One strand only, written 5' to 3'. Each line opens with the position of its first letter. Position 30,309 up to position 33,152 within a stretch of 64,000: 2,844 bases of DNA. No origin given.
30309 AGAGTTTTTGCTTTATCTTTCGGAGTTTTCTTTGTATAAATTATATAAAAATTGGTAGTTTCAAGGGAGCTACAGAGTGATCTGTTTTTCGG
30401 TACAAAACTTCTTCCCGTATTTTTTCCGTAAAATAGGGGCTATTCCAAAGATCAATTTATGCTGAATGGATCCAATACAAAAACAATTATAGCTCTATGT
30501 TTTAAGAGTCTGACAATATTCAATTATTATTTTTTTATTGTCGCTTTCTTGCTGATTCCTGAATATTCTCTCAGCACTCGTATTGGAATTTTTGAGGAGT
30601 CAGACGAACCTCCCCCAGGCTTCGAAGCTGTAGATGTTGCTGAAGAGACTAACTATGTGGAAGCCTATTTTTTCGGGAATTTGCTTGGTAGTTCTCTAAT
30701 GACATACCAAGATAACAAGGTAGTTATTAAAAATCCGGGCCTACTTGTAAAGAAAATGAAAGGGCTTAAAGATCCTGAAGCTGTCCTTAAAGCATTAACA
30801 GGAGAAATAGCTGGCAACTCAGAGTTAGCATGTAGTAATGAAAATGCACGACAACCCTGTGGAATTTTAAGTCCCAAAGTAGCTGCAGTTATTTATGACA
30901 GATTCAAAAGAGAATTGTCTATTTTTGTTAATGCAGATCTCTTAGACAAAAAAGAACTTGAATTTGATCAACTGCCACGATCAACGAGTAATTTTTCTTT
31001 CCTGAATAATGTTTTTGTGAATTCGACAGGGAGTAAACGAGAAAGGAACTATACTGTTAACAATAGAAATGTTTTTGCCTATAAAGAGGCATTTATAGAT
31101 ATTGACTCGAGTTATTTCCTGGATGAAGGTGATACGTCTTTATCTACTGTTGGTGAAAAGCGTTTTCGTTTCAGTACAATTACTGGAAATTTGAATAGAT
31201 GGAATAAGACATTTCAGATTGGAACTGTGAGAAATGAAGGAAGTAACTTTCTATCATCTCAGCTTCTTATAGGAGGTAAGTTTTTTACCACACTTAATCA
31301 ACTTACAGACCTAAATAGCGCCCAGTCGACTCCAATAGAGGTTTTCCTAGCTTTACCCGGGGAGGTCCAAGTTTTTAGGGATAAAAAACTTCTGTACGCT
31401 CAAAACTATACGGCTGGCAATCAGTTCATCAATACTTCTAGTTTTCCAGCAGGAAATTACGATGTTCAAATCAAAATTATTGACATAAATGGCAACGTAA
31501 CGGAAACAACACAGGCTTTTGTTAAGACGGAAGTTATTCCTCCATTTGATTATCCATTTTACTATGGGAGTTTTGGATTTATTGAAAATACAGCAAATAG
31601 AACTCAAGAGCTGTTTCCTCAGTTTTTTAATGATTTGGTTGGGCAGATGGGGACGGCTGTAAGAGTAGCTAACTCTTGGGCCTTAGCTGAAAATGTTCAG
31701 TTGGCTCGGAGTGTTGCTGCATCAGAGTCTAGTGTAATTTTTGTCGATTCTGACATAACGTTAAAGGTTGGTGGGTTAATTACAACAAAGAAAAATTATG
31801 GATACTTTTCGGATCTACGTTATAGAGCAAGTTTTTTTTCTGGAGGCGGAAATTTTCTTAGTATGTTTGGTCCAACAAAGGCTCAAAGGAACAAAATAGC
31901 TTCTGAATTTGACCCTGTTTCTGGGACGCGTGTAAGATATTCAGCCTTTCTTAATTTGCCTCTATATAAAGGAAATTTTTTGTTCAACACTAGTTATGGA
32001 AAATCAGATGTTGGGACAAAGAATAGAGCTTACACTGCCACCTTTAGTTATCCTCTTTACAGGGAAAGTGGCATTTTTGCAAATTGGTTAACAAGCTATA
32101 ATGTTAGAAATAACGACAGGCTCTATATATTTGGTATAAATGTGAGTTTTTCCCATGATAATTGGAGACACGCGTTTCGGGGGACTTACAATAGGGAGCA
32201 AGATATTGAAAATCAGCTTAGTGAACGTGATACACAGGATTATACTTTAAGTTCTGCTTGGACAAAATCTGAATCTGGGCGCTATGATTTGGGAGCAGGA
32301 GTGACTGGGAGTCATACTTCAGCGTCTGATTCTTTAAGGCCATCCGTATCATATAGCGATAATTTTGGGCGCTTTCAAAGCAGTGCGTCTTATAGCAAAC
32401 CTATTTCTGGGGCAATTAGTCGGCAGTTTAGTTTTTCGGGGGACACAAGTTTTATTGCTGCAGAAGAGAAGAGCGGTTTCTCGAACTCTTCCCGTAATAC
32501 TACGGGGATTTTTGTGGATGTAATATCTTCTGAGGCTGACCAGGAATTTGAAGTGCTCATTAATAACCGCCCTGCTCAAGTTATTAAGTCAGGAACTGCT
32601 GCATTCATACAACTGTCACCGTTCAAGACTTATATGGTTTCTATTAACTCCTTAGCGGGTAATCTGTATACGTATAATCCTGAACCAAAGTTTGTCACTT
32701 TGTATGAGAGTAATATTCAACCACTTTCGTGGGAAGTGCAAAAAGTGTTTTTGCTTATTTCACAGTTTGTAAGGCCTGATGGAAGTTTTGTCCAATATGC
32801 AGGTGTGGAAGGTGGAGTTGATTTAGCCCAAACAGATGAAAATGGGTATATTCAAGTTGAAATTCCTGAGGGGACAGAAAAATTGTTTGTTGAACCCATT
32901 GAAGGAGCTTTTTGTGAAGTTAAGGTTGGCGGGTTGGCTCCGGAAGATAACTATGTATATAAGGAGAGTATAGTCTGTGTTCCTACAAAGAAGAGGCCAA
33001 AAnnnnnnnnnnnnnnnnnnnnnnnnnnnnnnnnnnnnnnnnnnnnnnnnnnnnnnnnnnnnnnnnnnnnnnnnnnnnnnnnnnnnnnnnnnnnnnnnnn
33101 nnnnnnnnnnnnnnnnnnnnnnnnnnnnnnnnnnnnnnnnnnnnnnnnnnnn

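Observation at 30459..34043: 1194-aa usher-like outer-membrane protein with a C-terminal KELV[YH]QEG repeat array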

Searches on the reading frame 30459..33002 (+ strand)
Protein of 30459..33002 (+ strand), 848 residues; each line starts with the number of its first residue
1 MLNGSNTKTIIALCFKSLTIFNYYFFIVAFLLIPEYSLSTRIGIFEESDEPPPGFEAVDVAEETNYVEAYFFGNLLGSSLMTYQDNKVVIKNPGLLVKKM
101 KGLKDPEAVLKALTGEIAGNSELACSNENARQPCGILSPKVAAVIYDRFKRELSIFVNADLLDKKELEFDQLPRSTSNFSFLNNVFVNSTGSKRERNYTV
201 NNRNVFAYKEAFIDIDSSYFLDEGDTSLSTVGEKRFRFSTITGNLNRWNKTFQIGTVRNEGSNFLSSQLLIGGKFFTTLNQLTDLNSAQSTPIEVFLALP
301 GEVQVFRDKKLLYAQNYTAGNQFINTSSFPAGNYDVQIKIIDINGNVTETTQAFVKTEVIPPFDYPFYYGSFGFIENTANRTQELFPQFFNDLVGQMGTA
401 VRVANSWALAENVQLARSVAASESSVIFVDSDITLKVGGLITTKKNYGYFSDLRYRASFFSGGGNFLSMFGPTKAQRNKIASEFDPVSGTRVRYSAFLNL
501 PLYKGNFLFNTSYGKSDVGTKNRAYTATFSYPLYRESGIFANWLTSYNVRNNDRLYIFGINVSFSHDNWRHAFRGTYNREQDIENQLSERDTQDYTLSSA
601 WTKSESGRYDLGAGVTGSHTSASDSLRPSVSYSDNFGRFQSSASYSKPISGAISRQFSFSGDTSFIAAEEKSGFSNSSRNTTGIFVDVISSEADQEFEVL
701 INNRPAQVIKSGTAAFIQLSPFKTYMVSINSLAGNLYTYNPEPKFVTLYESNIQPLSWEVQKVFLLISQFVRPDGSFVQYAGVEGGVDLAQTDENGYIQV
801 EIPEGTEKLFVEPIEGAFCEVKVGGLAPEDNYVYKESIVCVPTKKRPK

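Call 24: find_homologous_proteins(query=A2, max_evalue=0.001)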
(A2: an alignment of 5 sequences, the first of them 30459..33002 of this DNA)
Query A2 (5 sequences) (848 aa, profile of the alignment): 4 proteins with E <= 0.001 among 8000 candidates.
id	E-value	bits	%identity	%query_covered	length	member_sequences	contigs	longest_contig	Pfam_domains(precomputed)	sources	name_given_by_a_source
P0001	0.0e+0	1225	26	94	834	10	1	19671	PF15976.12,PF16967.12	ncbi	-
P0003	0.0e+0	1203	25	90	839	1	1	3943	PF15976.12,PF16967.12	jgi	jgi:hypothetical protein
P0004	0.0e+0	1156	25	91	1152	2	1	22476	PF15976.12,PF16967.12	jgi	jgi:hypothetical protein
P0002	0.0e+0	1146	26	98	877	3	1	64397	PF16967.12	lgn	-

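Call 27: search_solved_structures(query=A2, max_evalue=1, show_alignments=0)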
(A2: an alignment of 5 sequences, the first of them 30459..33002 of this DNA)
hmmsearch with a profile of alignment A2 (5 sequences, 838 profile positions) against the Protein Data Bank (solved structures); distinct sequences matched with E-value up to 1: 2.
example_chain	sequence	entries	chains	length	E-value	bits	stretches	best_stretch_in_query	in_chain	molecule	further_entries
9hfj_A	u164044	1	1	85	0.24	12.6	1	748-808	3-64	SusC homolog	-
5z4g_A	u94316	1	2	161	0.76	10.9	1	333-355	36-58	SAHS4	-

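Call 39: predict_structure(alignment_id=A2)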
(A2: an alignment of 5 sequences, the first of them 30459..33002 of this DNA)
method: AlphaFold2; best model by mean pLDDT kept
length: 848 residues; sequences in the alignment: 5
mean_pLDDT: 56.7   pTM: 0.36
mean pLDDT of the five models: 56.7, 54.7, 52.3, 50.8, 47.4
residues with pLDDT >= 90: 6; 70-90: 280; 50-70: 223; < 50: 339
segments of 3 or more residues with pLDDT < 50: 1-60, 122-133, 165-175, 187-202, 217-291, 357-362, 368-396, 416-419, 472-490, 516-520, 582-661, 676-678
pLDDT, mean of each block of 10 residues (from residue 1): 32 37 36 30 29 33 69 70 80 84 82 77 39 48 69 76 45 44 49 40 53 46 28 26 30 29 27 33 34 56 75 72 61 68 63 48 48 41 31 50 66 54 69 72 63 71 67 46 35 69 74 52 71 66 76 67 56 52 41 40 34 23 22 31 34 40 56 52 79 81 79 73 77 72 73 80 86 87 78 88 82 78 73 83 67
secondary structure, 60 per line:
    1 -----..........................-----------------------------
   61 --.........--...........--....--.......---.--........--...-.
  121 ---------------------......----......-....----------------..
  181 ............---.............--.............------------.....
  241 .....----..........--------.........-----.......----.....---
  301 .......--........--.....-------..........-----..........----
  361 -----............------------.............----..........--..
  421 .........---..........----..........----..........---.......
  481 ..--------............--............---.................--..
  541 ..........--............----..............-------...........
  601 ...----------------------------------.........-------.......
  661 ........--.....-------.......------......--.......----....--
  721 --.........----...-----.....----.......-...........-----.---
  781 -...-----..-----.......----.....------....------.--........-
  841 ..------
elements in order (helices of 4 or more, strands of 3 or more residues): H6-31 E63-71 E74-84 E87-90 H93-99 H106-113 E116-118 E142-147 E152-157 E179-192 E196-208 E211-223 E236-245 E250-259 E268-276 H282-288 E293-297 E301-307 E310-317 E320-324 E332-341 E347-356 E366-377 E390-402 E407-416 E419-429 E433-442 E447-456 E461-470 H474-482 E491-502 E505-516 E520-536 E539-550 E553-564 E569-582 E590-603 E638-646 E654-668 E671-675 E683-689 E696-701 E704-710 E715-718 E723-731 E736-738 E744-748 E753-759 E761-771 E782-784 E797-803 E808-812 E819-822 E832-839

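Call 42: fold_search(model_id=the predicted structure, library=pdb)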
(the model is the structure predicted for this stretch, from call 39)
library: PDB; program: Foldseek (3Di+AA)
matches with E <= 10: 744; with E <= 0.001: 52
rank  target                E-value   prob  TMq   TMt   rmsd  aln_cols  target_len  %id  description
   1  3rfz_B                1.4e-25  1.00  0.34  0.36  14.7       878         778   11  Crystal structure of the FimD usher bound to its cognate FimC:FimH substrate (released 2011-06-01)
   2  9bog_D                3.8e-24  1.00  0.35  0.36  16.1       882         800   11  Structural basis for adhesin secretion by the outer-membrane usher in type 1 pili (released 2024-10-09)
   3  3rfz_E                1.5e-23  1.00  0.34  0.36  14.5       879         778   11  Crystal structure of the FimD usher bound to its cognate FimC:FimH substrate (released 2011-06-01)
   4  6e14_D                2.2e-23  1.00  0.35  0.36  21.7       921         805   12  Handover mechanism of the growing pilus by the bacterial outer membrane usher FimD (released 2018-10-17)
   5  9fy9_D                2.3e-22  1.00  0.34  0.39  12.5       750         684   11  Cryo-EM structure of the type 1 chaperone-usher pilus FimD-tip complex (FimDHGFC) - Conformer 1 (released 2025-06-04)
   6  7lhg_C                2.6e-22  1.00  0.37  0.39  20.9       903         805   14  Cryo-EM structure of E. coli P pilus tip assembly intermediate PapC-PapD-PapK-PapG in the first conformation (released 2021-08-11)
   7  9fw9_D                5.6e-22  1.00  0.36  0.42  12.7       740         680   11  Cryo-EM structure of the type 1 pilus assembly platform as part of the FimA-bound chaperone-usher pilus complex (FimDH (released 2025-06-04)
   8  9fxs_D                2.1e-20  1.00  0.36  0.44  13.7       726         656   10  Cryo-EM structure of the type 1 pilus complex including pilus rod and FimI-bound assembly platform after incorporation (released 2025-06-04)
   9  9fx8_D                7.5e-20  1.00  0.37  0.44  13.7       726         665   11  Cryo-EM structure of the FimI-bound type 1 pilus assembly platform complex - Local refinement (released 2025-06-04)
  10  7lhh_C                2.3e-19  1.00  0.39  0.41  18.4       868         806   14  Cryo-EM structure of E. coli P pilus tip assembly intermediate PapC-PapD-PapK-PapG in the second conformation (released 2021-08-11)
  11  9fxb_D                1.1e-18  1.00  0.36  0.44  13.6       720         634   11  Cryo-EM structure of the type 1 pilus assembly platform as part of the FimI-bound chaperone-usher pilus complex (FimDH (released 2025-06-04)
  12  7lhi_C                2.4e-15  1.00  0.34  0.39  21.6       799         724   13  Cryo-EM structure of E. coli P pilus tip assembly intermediate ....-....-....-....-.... (released 2021-08-11)
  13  6cd2_C                1.8e-14  1.00  0.29  0.33  23.8       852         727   11  Crystal structure of the PapC usher bound to the chaperone-adhesin PapD-PapG (released 2018-10-03)
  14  2vqi_B                1.3e-12  1.00  0.28  0.45  20.1       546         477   12  Structure of the P pilus usher (PapC) translocation pore (released 2008-05-27)
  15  2vqi_A                6.1e-12  1.00  0.28  0.45  20.1       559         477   12  Structure of the P pilus usher (PapC) translocation pore (released 2008-05-27)
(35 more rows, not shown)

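Call 64: find_related_loci(query=A4, collection=genome_contigs, flank=6000)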
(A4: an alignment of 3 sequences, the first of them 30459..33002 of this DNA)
Query A4 (848 aa) in genome_contigs; peptide patterns used: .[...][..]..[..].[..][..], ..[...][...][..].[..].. (x = any residue, [..] = any of these).
50 stretches matched a pattern; 1 encode a relative of the query (tblastn E <= 1e-3); 1 distinct loci.
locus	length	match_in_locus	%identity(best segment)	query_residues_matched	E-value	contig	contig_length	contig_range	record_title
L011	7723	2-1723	31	280-840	4e-83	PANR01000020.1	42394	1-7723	MAG: Legionellaceae bacterium isolate SAT2595 MHASMcontig_1159363, whole genome shotgun sequence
